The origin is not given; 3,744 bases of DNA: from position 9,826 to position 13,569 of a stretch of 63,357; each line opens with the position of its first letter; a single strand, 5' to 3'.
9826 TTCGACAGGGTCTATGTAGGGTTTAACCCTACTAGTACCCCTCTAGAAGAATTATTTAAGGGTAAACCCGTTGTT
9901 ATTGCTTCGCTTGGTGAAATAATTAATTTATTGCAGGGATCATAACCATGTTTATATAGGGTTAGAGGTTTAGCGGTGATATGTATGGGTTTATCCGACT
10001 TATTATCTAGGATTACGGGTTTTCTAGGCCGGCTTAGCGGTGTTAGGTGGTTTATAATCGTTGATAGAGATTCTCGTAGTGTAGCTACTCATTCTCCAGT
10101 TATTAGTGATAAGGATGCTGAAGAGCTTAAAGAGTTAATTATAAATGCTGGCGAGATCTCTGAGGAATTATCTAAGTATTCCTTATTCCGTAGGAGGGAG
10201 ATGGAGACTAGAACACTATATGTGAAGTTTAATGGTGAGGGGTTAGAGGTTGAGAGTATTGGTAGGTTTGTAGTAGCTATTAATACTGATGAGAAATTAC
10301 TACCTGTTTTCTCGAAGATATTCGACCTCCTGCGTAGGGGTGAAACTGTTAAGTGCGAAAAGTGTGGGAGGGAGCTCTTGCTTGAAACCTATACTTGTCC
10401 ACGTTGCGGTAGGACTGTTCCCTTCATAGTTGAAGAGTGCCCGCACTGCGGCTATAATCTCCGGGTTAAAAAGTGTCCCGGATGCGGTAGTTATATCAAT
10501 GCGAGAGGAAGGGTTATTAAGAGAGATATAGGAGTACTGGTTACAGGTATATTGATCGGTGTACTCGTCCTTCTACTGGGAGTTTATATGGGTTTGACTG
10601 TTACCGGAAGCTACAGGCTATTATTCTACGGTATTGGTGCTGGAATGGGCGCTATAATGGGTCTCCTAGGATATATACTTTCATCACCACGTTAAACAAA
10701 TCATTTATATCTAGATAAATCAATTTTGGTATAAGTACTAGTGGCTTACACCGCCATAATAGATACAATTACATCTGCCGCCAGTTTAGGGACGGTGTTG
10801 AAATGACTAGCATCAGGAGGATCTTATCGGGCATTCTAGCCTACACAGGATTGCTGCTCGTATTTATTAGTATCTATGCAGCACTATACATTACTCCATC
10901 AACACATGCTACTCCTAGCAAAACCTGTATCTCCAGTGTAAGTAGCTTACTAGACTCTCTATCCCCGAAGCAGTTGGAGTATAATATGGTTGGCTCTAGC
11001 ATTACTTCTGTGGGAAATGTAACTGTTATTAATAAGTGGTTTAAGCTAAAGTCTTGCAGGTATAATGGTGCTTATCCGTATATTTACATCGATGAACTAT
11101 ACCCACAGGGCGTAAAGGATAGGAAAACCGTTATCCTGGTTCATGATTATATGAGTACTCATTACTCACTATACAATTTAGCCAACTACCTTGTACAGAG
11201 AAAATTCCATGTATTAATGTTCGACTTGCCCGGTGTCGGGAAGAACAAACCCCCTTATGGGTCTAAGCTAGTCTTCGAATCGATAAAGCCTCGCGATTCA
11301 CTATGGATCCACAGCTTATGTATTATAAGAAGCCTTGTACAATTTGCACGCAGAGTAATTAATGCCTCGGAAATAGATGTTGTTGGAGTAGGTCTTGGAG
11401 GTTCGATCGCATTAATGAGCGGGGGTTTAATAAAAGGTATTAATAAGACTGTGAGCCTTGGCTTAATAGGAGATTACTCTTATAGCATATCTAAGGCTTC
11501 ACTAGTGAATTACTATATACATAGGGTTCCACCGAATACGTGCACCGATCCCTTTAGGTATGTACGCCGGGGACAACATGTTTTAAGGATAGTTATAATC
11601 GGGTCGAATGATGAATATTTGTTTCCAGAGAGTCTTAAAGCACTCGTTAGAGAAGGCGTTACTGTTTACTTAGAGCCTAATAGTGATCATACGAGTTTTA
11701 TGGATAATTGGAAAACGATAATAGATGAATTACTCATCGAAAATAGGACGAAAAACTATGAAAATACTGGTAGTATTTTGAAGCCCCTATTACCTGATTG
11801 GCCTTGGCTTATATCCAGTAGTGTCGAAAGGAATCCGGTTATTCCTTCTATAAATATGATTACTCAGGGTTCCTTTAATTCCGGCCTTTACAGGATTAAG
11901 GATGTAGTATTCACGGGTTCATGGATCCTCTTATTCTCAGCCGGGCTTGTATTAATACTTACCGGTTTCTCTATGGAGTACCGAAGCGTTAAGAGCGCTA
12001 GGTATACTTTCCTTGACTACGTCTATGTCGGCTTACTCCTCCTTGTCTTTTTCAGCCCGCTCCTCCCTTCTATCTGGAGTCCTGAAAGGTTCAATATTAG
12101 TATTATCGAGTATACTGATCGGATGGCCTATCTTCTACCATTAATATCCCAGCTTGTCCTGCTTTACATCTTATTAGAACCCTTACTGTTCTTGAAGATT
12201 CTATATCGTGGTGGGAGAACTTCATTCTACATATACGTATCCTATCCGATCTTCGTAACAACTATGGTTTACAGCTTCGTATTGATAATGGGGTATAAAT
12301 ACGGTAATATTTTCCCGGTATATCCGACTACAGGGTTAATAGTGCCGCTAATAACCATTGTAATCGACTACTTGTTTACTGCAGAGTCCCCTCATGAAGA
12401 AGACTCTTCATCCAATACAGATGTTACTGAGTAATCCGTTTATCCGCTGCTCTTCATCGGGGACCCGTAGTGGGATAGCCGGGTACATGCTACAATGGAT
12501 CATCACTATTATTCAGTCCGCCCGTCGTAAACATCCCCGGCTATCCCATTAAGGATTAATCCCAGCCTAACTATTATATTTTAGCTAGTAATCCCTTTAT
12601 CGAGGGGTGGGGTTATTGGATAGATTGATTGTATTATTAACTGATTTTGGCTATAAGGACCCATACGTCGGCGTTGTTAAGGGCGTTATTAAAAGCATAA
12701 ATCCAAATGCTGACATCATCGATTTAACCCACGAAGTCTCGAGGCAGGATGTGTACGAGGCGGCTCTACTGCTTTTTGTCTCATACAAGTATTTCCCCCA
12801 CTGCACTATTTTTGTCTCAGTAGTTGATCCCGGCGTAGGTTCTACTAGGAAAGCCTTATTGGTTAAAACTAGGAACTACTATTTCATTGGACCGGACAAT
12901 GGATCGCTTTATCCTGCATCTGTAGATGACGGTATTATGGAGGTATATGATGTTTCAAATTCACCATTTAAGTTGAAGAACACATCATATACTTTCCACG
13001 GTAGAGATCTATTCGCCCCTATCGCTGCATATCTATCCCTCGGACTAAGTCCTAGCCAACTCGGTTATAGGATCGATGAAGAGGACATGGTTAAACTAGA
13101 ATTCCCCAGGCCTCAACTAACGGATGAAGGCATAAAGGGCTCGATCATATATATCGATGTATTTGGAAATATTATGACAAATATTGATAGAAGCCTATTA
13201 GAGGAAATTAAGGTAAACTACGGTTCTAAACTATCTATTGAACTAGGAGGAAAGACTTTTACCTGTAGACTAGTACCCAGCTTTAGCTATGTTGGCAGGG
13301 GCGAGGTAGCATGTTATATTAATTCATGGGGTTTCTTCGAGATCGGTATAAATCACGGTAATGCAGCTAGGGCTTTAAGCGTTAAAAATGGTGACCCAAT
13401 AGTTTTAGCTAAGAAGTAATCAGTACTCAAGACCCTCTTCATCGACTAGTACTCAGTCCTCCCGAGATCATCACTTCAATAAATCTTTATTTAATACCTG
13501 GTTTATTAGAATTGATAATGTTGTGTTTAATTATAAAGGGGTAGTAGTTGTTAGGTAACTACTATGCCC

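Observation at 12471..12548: Box C/D-type guide RNA whose terminal C/D boxes are degenerate and replaced by a perfect 13-bp helix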

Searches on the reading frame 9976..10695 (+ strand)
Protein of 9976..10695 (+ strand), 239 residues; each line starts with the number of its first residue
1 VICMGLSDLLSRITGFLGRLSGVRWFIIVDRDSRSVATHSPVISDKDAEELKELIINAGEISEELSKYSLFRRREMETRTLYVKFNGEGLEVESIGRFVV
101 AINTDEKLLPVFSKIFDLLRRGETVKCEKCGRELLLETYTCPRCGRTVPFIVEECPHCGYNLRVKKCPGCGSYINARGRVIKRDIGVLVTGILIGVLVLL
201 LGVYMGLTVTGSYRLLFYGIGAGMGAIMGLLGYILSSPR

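Call 7: search_protein_families(library=pfam, proteins=[window:9976-10695:+])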
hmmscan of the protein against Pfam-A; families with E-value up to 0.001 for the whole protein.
window:9976-10695:+ (239 aa): 5 families
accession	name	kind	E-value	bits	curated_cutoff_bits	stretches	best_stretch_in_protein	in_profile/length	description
PF10571.15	UPF0547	-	1.9e-07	31.5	29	1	140-160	2-22/26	Uncharacterised protein family UPF0547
PF12773.13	DZR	-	3.1e-06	27.7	27.3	1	141-177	1-37/45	Double zinc ribbon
PF17032.10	Zn_ribbon_15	-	3.3e-05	25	28.9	1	111-159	24-73/73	zinc-ribbon family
PF13240.11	Zn_Ribbon_1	-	0.00014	21.9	25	1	126-146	1-21/23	zinc-ribbon domain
PF13248.11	Zn_ribbon_3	-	0.00025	20.8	27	0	137-162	1-26/26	zinc-ribbon domain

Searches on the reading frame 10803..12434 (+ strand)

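Call 7: search_protein_families(library=pfam, proteins=[window:10803-12434:+])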
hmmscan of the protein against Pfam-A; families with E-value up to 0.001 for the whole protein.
window:10803-12434:+ (543 aa): 2 families
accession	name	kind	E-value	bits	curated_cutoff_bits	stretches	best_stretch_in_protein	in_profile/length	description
PF00561.26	Abhydrolase_1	-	1.5e-06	28.5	25.8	1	109-205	2-85/245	alpha/beta hydrolase fold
PF12697.13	Abhydrolase_6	-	1.7e-05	26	26.3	1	110-209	1-85/217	Alpha/beta hydrolase family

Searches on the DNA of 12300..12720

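Call 5: search_rna_families(source=window, start=12300, end=12720, threshold=evalue, max_evalue=10, show_alignments=3)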
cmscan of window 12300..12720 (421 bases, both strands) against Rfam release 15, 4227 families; matches with E-value up to 10: 0.
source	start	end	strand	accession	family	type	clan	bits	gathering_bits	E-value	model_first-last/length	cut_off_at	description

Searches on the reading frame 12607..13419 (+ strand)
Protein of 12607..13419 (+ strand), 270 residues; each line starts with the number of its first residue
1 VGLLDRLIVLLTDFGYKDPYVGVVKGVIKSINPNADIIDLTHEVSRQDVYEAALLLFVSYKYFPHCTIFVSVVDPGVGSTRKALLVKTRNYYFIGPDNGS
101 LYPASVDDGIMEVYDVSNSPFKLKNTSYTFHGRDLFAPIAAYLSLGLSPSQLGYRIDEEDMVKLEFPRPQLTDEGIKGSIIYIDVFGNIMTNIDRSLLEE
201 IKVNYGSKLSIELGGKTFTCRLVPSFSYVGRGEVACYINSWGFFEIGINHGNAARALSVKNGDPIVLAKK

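Call 7: search_protein_families(library=pfam, proteins=[window:12607-13419:+])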
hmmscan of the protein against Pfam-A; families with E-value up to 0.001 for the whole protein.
window:12607-13419:+ (270 aa): 2 families
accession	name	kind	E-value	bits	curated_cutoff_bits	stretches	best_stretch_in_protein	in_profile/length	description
PF01887.21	SAM_HAT_N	-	3.4e-54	183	26.3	1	8-153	1-145/145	SAM hydroxide adenosyltransferase N-terminal domain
PF20257.3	SAM_HAT_C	-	1.8e-24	86.3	25.5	1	178-265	1-83/84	SAM hydroxide adenosyltransferase C-terminal domain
